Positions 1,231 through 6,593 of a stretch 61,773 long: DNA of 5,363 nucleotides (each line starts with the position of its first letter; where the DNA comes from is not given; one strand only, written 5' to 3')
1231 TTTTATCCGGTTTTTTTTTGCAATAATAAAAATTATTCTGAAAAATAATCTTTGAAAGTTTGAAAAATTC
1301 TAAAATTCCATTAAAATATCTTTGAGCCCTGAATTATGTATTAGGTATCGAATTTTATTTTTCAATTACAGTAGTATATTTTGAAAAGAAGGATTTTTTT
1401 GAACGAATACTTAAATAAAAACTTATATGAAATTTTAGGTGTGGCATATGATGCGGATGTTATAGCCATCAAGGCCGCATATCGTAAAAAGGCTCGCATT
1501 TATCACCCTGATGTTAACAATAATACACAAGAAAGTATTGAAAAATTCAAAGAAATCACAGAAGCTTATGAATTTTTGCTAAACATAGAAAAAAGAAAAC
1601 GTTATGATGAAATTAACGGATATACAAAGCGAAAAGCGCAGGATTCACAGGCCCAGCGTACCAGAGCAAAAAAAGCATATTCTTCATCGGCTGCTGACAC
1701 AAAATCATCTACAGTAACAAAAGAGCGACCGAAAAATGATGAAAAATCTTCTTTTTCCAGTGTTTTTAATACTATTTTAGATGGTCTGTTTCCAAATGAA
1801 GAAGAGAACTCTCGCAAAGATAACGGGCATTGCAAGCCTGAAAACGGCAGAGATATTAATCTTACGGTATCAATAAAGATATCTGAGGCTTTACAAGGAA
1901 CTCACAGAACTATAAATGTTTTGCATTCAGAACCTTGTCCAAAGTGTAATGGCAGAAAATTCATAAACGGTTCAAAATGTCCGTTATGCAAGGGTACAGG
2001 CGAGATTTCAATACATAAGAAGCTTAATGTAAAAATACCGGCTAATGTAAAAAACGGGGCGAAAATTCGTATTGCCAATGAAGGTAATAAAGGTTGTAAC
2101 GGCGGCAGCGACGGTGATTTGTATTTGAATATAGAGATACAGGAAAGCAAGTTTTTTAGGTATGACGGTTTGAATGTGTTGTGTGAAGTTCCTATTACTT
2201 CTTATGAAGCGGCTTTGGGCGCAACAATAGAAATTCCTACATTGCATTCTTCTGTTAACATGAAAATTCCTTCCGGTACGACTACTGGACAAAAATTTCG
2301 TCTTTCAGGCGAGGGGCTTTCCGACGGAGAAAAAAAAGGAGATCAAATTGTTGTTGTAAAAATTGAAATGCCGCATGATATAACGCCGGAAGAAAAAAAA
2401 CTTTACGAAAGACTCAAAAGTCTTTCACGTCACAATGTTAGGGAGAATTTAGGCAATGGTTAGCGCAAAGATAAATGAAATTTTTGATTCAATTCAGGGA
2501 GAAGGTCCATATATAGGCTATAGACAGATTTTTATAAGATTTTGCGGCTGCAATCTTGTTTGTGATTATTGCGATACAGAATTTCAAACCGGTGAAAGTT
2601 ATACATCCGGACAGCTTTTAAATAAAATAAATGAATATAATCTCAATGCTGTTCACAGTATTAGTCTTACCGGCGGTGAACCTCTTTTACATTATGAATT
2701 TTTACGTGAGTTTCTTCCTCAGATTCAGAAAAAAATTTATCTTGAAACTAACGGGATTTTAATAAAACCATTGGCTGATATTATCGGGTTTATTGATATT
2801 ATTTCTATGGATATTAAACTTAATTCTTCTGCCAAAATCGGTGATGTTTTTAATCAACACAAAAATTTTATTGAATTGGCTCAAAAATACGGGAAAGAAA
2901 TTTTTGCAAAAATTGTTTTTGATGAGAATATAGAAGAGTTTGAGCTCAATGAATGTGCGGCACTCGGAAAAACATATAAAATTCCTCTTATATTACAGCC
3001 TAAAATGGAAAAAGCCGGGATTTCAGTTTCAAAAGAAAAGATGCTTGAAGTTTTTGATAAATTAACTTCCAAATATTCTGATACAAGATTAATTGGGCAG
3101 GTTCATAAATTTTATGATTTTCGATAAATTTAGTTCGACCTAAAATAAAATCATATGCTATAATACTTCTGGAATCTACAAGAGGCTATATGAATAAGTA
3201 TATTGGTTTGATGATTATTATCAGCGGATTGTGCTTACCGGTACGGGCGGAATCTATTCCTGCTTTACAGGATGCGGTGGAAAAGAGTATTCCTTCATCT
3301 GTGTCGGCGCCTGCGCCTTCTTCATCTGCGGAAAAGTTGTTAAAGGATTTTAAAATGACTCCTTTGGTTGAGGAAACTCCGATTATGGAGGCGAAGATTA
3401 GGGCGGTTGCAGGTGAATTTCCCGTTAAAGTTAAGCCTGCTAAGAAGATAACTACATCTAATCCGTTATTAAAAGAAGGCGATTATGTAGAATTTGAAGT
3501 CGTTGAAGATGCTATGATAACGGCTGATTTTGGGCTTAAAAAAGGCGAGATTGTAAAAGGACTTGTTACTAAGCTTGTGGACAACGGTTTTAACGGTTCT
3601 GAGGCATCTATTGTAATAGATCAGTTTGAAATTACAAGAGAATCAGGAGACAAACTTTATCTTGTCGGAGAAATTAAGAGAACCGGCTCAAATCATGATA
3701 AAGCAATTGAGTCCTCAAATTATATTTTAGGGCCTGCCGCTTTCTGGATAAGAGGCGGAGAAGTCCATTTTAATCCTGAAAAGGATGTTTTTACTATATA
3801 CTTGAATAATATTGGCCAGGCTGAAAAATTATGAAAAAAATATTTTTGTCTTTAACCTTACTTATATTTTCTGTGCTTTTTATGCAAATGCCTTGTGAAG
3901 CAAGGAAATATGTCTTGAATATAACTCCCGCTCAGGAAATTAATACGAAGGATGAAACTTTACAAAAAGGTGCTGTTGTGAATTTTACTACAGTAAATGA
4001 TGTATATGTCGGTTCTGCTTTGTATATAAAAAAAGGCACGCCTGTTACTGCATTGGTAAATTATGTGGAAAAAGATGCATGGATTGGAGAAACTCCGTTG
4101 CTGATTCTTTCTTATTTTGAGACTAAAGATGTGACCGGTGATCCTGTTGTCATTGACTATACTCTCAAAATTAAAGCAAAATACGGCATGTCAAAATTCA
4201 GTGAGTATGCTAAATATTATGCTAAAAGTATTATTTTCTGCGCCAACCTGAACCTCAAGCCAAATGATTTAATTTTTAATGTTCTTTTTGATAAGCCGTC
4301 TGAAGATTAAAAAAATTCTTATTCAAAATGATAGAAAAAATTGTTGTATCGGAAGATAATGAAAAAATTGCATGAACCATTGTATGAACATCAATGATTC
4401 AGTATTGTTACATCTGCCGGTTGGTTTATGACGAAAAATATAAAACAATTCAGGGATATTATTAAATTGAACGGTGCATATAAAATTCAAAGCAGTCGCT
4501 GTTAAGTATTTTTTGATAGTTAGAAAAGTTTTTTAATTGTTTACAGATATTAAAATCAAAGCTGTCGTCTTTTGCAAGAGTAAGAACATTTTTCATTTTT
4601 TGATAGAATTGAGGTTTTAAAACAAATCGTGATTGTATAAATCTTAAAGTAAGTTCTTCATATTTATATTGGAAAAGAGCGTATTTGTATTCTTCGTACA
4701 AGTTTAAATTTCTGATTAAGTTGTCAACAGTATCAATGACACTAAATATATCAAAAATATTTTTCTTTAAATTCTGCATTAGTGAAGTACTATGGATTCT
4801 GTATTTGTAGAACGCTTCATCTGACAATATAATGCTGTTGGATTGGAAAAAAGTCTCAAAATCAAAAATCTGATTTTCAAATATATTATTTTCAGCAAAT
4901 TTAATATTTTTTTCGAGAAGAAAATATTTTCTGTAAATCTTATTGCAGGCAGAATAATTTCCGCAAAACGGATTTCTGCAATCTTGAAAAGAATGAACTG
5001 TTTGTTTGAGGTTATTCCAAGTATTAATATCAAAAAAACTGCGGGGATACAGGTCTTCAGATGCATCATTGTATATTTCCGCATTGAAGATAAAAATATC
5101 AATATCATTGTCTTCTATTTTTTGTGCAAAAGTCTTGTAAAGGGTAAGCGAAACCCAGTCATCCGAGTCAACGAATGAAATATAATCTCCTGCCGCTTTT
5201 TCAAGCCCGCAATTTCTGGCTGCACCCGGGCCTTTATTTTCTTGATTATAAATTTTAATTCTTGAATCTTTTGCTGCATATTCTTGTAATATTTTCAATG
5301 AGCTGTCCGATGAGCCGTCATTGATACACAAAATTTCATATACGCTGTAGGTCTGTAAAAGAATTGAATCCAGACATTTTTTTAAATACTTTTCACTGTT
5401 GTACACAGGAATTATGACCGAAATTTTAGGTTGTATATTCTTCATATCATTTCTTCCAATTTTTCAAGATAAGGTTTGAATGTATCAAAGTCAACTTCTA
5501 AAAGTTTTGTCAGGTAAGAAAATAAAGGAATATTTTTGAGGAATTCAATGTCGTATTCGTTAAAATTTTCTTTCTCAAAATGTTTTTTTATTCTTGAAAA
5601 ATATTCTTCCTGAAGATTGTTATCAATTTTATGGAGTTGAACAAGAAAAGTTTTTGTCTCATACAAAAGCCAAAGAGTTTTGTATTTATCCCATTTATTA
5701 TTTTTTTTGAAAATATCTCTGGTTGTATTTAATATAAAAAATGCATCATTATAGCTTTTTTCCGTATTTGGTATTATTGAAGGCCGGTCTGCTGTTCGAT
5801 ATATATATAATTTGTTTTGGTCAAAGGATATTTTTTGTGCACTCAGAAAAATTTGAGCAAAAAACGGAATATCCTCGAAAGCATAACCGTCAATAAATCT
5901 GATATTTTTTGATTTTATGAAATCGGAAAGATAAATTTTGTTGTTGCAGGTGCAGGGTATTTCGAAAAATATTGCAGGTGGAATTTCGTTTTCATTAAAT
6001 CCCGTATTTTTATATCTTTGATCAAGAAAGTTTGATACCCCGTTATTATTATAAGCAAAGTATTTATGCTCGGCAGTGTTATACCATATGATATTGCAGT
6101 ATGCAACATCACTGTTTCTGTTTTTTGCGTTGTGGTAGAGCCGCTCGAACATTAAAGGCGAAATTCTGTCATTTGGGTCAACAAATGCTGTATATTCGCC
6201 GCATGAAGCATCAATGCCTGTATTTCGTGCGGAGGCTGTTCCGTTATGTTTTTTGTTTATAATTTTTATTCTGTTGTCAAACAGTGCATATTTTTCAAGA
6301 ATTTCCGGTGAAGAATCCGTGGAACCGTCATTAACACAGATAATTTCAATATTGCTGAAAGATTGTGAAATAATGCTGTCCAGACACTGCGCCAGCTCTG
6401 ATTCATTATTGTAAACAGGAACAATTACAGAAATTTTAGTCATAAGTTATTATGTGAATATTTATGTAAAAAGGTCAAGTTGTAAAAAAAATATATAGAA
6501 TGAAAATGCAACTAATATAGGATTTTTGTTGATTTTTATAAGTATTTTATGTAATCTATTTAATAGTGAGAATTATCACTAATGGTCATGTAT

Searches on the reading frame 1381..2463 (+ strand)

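Call 84: search_protein_families(library=pfam, proteins=[window:1381-2463:+], max_evalue=0.00001)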
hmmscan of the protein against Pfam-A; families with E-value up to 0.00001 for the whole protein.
window:1381-2463:+ (360 aa): 2 families
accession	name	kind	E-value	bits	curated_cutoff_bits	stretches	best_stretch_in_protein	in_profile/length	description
PF01556.23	DnaJ_C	-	1e-40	139.7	26.6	1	160-331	2-152/152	DnaJ C terminal domain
PF00226.36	DnaJ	-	4.7e-21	75.1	27.8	1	14-76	1-63/63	DnaJ domain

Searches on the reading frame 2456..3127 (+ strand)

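Call 84: search_protein_families(library=pfam, proteins=[window:2456-3127:+], max_evalue=0.00001)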
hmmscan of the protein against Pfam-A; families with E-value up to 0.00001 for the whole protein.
window:2456-3127:+ (223 aa): 2 families
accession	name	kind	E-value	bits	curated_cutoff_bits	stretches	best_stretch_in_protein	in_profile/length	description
PF04055.27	Radical_SAM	-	1.5e-11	45.2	29.5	1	29-163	4-160/166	Radical SAM superfamily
PF13353.11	Fer4_12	-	2.7e-08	34.6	22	1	21-97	5-88/137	4Fe-4S single cluster domain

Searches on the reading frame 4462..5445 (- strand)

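Call 84: search_protein_families(library=pfam, proteins=[window:4462-5445:-], max_evalue=0.00001)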
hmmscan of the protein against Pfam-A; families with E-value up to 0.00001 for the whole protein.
window:4462-5445:- (327 aa): 3 families
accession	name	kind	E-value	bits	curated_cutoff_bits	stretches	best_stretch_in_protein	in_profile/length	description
PF00535.33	Glycos_transf_2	-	7.9e-40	137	23.3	1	9-174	1-162/168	Glycosyl transferase family 2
PF10111.15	Glyco_tranf_2_2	-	7.5e-15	55.6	27.3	1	9-135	1-136/276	Glycosyltransferase like family 2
PF13641.12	Glyco_tranf_2_3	-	1.4e-10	42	27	1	6-98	1-99/230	Glycosyltransferase like family 2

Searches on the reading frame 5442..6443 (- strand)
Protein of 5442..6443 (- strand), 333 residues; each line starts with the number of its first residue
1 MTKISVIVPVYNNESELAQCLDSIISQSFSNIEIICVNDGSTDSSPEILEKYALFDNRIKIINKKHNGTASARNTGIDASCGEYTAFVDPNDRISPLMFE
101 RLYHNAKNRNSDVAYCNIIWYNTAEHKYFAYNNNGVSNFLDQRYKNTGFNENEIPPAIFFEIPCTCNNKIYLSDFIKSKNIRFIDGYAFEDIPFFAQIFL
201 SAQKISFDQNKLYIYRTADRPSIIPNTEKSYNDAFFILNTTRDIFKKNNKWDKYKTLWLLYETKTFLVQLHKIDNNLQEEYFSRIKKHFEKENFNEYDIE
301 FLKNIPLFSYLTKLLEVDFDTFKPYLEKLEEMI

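Call 84: search_protein_families(library=pfam, proteins=[window:5442-6443:-], max_evalue=0.00001)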
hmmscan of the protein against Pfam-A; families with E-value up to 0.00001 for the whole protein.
window:5442-6443:- (333 aa): 3 families
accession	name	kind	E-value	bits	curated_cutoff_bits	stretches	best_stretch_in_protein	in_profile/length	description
PF00535.33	Glycos_transf_2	-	4.7e-35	121.4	23.3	1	5-147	1-147/168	Glycosyl transferase family 2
PF10111.15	Glyco_tranf_2_2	-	2.2e-09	37.6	27.3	1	5-119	1-125/276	Glycosyltransferase like family 2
PF13641.12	Glyco_tranf_2_3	-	5.3e-07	30.3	27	1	4-106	3-111/230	Glycosyltransferase like family 2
